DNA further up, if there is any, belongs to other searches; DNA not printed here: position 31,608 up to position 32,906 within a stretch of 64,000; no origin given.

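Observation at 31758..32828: Antisense nucleotidyltransferase gene splits atpD from atpC inside the ATP synthase operon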

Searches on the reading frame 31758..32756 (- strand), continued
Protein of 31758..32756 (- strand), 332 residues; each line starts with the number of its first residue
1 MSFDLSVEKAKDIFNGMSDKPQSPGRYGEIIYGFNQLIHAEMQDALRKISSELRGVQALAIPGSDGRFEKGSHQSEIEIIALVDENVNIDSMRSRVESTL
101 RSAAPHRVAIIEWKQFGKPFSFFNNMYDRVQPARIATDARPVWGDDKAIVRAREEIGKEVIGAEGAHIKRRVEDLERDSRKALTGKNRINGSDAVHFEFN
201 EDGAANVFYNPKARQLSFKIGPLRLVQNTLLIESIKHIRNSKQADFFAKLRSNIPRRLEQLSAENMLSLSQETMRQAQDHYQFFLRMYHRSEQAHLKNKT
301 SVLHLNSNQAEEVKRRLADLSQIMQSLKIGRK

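Call 37: search_protein_families(library=pfam, alignment_id=A2, max_evalue=0.1)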
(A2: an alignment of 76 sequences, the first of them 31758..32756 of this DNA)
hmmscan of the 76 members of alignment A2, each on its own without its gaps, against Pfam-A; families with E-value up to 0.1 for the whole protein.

A. member 1, window:31758-32756:- (332 aa): 0 families

B. families by the number of members that match (of 76 scanned): 26 families (the first 25 are shown)
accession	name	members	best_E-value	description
PF03445.19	DUF294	24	7.4e-05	Putative nucleotidyltransferase DUF294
PF16767.10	KinB_sensor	3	0.052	Sensor domain of alginate biosynthesis sensor protein KinB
PF10335.14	DUF294_C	2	0.084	Putative nucleotidyltransferase substrate binding domain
PF20696.2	UbiD_C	1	0.0038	3-octaprenyl-4-hydroxybenzoate carboxy-lyase C-terminal domain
PF24163.2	HCP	1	0.004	Head completion protein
PF08945.15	Bclx_interact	1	0.0057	Bcl-x interacting, BH3 domain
PF04225.17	LysM_OapA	1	0.0071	Opacity-associated protein A LysM-like domain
PF17035.10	BET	1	0.009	Bromodomain extra-terminal - transcription regulation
PF07802.16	GCK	1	0.0099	GCK domain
PF13390.11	DUF4108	1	0.017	Protein of unknown function (DUF4108)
PF01881.21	Cas_Cas6_C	1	0.017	CRISPR associated protein Cas6, C-terminal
PF24018.1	DUF7331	1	0.018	Family of unknown function (DUF7331)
PF18361.6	ssDBP_DBD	1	0.021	Single stranded DNA-binding protein ss DNA binding domain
PF24796.1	WDR55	1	0.024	WDR55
PF15600.11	Imm64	1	0.029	Immunity protein 64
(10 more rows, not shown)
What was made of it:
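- On DUF294 (PF03445) / DUF294_C (PF10335): 24 of 76 relatives match weakly, the best at E 7.4e-5, and DUF294_C matches 2 of 76 at E about 0.08 (call 37).
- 24 of 76 members give sub-threshold DUF294 hits, the best at 7.4e-5 (call 37).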

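Call 38: search_solved_structures(query=A2, max_evalue=10, show_alignments=3)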
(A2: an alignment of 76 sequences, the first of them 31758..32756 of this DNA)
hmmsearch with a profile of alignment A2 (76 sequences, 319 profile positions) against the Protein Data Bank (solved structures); distinct sequences matched with E-value up to 10: 5.
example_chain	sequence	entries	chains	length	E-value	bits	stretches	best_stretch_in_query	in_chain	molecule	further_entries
9xbd_E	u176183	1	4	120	0.00098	21.6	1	39-96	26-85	Nucleotidyltransferase domain-containing protein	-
6nlt_A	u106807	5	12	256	2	10.7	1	35-79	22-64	Kanamycin nucleotidyltransferase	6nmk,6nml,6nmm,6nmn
6un8_A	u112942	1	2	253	2.1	10.7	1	35-79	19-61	Aminoglycoside NucleotidylTransferase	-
1kan_A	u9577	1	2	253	2.1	10.7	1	35-79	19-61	KANAMYCIN NUCLEOTIDYLTRANSFERASE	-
1kny_A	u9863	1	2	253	2.1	10.6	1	35-79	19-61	KANAMYCIN NUCLEOTIDYLTRANSFERASE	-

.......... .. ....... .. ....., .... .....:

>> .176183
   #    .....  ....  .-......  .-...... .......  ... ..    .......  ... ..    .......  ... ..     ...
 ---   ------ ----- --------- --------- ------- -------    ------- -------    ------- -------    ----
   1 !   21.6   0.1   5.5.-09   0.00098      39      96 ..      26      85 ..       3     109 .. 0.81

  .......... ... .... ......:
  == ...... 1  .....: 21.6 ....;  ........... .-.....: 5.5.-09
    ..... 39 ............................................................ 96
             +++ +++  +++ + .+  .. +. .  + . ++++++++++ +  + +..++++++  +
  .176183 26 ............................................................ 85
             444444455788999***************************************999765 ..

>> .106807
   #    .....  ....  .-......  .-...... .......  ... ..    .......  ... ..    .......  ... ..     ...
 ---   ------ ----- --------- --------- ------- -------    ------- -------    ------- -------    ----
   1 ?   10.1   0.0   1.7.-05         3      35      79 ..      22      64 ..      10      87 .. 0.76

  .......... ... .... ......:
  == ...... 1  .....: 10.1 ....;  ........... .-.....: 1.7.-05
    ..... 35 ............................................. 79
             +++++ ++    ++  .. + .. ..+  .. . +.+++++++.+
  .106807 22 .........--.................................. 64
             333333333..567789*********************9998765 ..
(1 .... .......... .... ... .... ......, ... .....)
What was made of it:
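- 32322..32591 (-): NTase alpha/beta core of X (residues 56-145): strands 56-61, 77-83, 108-115, 126-130 and 140-144. The family profile aligns here to MNT-like 9xbd_E and to kanamycin NTase (call 38).
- Closest known: MNT. Same: The only significant profile-to-PDB sequence match is to an MNT-like chain (call 38).
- The family profile aligns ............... to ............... of an MNT-like NTase at E 1e-3 (call 38). The kanamycin NTase motif aligns to the family profile (call 38).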

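Call 40: find_related_loci(query=A1, collection=genome_contigs, flank=6000)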
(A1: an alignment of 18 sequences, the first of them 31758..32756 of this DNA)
Query A1 (332 aa) in genome_contigs; peptide patterns used: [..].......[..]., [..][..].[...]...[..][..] (x = any residue, [..] = any of these).
57 stretches matched a pattern; 5 encode a relative of the query (tblastn E <= 1e-3); 5 distinct loci.
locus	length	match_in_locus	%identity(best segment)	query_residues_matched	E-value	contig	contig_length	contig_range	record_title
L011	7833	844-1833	55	5-331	8e-124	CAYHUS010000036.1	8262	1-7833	MAG TPA_asm: uncultured Candidatus Saccharibacteria bacterium isolate ERP119705_co17_43 genome assembly, contig: NODE_13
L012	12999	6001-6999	49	4-331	2e-107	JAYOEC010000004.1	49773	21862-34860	MAG: Candidatus Paceibacterota bacterium isolate 139553_S155_concoct_bins.tsv.021 NODE_905_length_49773_cov_7.724023, wh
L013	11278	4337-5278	46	14-329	1e-82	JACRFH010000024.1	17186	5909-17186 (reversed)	MAG: Candidatus Kaiserbacteria bacterium isolate NC_groundwater_1720_Pr3_B-0.1um_51_29 SR-2_scaffold_141_1588423, whole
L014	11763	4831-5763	41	14-329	9e-72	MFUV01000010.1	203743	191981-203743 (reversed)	MAG: Candidatus Nomurabacteria bacterium RIFCSPLOWO2_01_FULL_39_18 rifcsplowo2_01_scaffold_49, whole genome shotgun sequ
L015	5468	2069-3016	41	12-329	3e-70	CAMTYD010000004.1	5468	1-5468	MAG: uncultured Parcubacteria group bacterium isolate G02_MAG_00011 genome assembly, contig: G02_MAG_00011_000000000049,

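Call 42: search_dna_similar(query=window:31758-32756:-, collection=phages, mode=protein, max_evalue=0.001)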
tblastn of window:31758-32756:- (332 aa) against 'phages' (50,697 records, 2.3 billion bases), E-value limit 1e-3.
No match.

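Call 43: search_dna_similar(query=window:31758-32756:-, collection=plasmids, mode=protein, max_evalue=0.001)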
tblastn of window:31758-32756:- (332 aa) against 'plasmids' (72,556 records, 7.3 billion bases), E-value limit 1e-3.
No match.
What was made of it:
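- There are no plasmid or phage copies (calls 42, 43).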

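Call 44: find_homologous_proteins(query=A2, max_evalue=0.001)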
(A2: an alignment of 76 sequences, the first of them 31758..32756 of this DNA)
Query A2 (76 sequences) (332 aa, profile of the alignment): 21 proteins with E <= 0.001 among 8000 candidates.
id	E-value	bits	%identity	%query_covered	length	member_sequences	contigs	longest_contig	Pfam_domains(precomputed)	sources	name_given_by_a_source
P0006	3.1e-104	367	46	95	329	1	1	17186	-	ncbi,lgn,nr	ncbi:hypothetical protein HY968_01800 [Candidatus Kaiserbacteria bacterium]|nr:hypothetical protein 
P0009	1.5e-99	351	42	96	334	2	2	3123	-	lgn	-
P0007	2.8e-97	344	43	100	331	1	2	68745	-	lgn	-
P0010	2.2e-93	331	41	92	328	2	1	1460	-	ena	-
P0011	7.3e-93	329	40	97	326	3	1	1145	-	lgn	-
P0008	9.6e-93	329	43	95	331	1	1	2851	-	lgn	-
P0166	6.8e-92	326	38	97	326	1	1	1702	-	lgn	-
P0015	1.4e-91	325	39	92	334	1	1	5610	-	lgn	-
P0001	7.5e-90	319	100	100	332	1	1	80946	-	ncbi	-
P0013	1.4e-89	319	39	96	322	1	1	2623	-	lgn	-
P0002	6.0e-89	316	56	98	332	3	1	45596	-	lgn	-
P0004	1.2e-88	315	49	99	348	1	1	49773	-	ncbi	-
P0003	3.9e-88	314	55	98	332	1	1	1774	-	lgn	-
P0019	7.4e-88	313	34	95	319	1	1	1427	-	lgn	-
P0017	5.4e-86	307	36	95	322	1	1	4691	-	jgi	jgi:hypothetical protein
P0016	2.7e-82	295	38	96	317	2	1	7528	-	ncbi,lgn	-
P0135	3.4e-74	268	26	75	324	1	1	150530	-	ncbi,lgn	-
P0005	3.6e-68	248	47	93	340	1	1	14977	-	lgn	-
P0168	5.5e-38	149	26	77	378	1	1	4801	-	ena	-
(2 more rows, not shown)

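Call 45: find_encoding_contigs(protein=P0135, flank=6000, max_places=3)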
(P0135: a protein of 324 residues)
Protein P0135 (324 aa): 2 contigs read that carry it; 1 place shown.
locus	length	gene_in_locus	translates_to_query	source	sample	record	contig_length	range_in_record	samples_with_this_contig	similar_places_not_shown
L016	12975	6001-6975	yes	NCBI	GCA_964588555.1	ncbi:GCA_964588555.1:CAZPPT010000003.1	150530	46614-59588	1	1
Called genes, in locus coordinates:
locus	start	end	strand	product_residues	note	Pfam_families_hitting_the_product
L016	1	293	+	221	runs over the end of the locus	-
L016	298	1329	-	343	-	PF00890:FAD_binding_2 (faint), PF07992:Pyr_redox_2, PF13738:Pyr_redox_3, PF00070:Pyr_redox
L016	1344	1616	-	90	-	-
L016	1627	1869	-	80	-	PF00462:Glutaredoxin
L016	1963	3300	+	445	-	PF00202:Aminotran_3, PF00155:Aminotran_1_2 (faint)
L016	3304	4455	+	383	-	PF01118:Semialdhyde_dh (faint), PF01370:Epimerase (weak), PF03435:Sacchrp_dh_NADP, PF16653:Sacchrp_dh_C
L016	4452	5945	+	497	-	PF00202:Aminotran_3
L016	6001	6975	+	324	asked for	-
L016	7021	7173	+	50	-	-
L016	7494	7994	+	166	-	PF18927:CrtO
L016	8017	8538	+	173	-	-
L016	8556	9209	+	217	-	PF03446:NAD_binding_2 (weak), PF03807:F420_oxidored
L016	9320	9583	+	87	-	PF04014:MazE_antitoxin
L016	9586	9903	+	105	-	PF02452:PemK_toxin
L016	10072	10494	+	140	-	-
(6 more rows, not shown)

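Call 46: find_encoding_contigs(protein=P0168, flank=6000, max_places=2)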
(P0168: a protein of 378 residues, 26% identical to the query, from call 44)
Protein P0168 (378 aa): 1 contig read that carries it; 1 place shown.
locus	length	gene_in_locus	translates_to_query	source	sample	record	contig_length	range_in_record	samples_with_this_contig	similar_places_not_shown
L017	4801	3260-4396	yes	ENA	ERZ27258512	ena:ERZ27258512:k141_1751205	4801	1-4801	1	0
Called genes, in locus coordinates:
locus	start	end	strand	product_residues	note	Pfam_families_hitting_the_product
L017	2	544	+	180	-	?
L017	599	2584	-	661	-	PF00009:GTP_EFTU, PF22042:EF-G_D2, PF03144:GTP_EFTU_D2, PF14492:EFG_III, PF16658:RF3_C, PF03764:EFG_IV, PF00679:EFG_C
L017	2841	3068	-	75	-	-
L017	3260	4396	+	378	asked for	-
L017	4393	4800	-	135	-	?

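Call 48: find_related_loci(query=A3, collection=metagenome_contigs, flank=6000)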
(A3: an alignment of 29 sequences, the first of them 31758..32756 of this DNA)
Query A3 (332 aa) in metagenome_contigs; peptide patterns used: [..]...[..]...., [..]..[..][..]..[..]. (x = any residue, [..] = any of these).
143 stretches matched a pattern; 7 encode a relative of the query (tblastn E <= 1e-3); 7 distinct loci.
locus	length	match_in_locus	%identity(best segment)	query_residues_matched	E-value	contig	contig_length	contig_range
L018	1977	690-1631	42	14-332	3e-79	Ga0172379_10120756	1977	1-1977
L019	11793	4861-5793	41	14-329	7e-72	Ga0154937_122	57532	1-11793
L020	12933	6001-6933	41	14-329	7e-72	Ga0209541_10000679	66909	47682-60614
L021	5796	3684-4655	38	5-329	4e-70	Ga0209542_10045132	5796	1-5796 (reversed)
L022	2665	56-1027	38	5-329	6e-71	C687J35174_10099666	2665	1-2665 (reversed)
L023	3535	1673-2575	41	22-329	1e-65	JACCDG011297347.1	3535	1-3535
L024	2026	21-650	47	120-332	1e-59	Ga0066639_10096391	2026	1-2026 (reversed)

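Call 55: fold_search(model_id=the predicted structure, library=pdb)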
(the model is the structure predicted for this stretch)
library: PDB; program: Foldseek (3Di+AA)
matches with E <= 10: 522; with E <= 0.001: 2
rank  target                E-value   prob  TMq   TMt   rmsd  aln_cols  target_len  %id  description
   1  6yx5_B                3.6e-05  1.00  0.49  0.48   7.6       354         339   12  Structure of DrrA from Legionella pneumophilia in complex with human Rab8a (released 2020-12-23)
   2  3k7d_B                1.8e-04  1.00  0.52  0.38   6.4       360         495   13  C-terminal (adenylylation) domain of E.coli Glutamine Synthetase Adenylyltransferase (released 2009-12-15)
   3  6m6u_F                3.3e-03  1.00  0.26  0.57   4.5       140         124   17  Crystal structure the toxin-antitoxin MntA-HpeT mutant-D39ED41E (released 2020-09-30)
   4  6xz0                  4.0e-03  0.90  0.25  0.31  11.3       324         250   10  Crystal structure of spectinomycin adenyltransferase AAD(9) from Enterococcus faecialis with spectinomycin (released 2020-04-15)
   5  6un8_A                4.5e-03  0.92  0.25  0.29  12.6       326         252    9  Wild type ANT bound to neomycin (released 2020-05-06)
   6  6m6u_A                6.4e-03  1.00  0.26  0.58   4.5       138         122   17  Crystal structure the toxin-antitoxin MntA-HpeT mutant-D39ED41E (released 2020-09-30)
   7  7ae2_B                7.9e-03  1.00  0.28  0.60   5.8       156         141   12  Crystal structure of HEPN(H107A-Y109F) toxin in complex with MNT antitoxin (released 2020-12-30)
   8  7bxo_E                7.9e-03  1.00  0.28  0.62   4.3       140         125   14  Crystal structure of the toxin-antitoxin with AMP-PNP (released 2020-09-30)
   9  7bxo_A                8.7e-03  1.00  0.28  0.62   4.3       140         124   14  Crystal structure of the toxin-antitoxin with AMP-PNP (released 2020-09-30)
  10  6m6v_A                9.2e-03  1.00  0.26  0.58   4.9       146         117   15  Crystal structure the toxin-antitoxin MntA-HepT (released 2020-09-30)
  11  6nmk_A                9.2e-03  0.77  0.23  0.27  12.4       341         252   10  Binary complex structure of the T130K mutant of ANT-4'' with Neomycin (released 2020-01-15)
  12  6m6w_F                1.0e-02  1.00  0.26  0.57   4.5       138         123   16  Crystal structure the toxin-antitoxin MntA-HpeT mutant-Y104A (released 2020-09-30)
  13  5g4a_B                1.1e-02  0.92  0.30  0.35   9.2       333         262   10  AadA in complex with ATP and magnesium (released 2017-11-29)
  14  7ae9_F                1.1e-02  1.00  0.28  0.60   5.8       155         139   12  Crystal structure of mono-AMPylated HEPN(R46E) toxin in complex with MNT antitoxin (released 2020-12-30)
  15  7aer_A                1.1e-02  1.00  0.25  0.56   5.0       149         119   15  Rebuilt and re-refined PDB entry 5yep: tri-AMPylated Shewanella oneidensis HEPN toxin in complex with MNT antitoxin (released 2020-12-30)
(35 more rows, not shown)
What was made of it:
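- On GlnE/DrrA-type adenylyltransferase (ATase) domain: Foldseek E 3.6e-5 and 1.8e-4 (call 55).
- On CD-NTase (CBASS): CdnE/CdnC Foldseek matches have TM 0.22-0.25 and probability <0.6 (call 55).
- Foldseek ranks DrrA and GlnE first (call 55). CdnE/CdnC matches have probability 0.3-0.6 and TM 0.22-0.25 (call 55).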

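Call 57: list_cluster_members(proteins=[P0001, P0004, P0016, P0135])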
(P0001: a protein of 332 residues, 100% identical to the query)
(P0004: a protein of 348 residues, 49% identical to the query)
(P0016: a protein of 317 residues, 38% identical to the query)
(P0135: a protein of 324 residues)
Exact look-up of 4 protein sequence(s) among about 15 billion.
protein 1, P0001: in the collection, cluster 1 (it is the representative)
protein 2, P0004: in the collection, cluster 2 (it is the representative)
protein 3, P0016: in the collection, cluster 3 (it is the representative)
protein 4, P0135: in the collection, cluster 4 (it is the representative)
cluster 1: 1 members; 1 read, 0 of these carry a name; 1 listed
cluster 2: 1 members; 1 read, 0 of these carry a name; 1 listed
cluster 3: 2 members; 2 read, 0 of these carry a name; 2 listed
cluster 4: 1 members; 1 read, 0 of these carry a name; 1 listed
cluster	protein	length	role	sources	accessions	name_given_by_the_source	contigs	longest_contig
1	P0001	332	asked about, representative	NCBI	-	-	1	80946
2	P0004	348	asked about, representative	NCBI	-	-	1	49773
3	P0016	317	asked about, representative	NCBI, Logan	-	-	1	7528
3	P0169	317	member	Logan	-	-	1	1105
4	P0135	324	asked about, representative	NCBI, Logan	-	-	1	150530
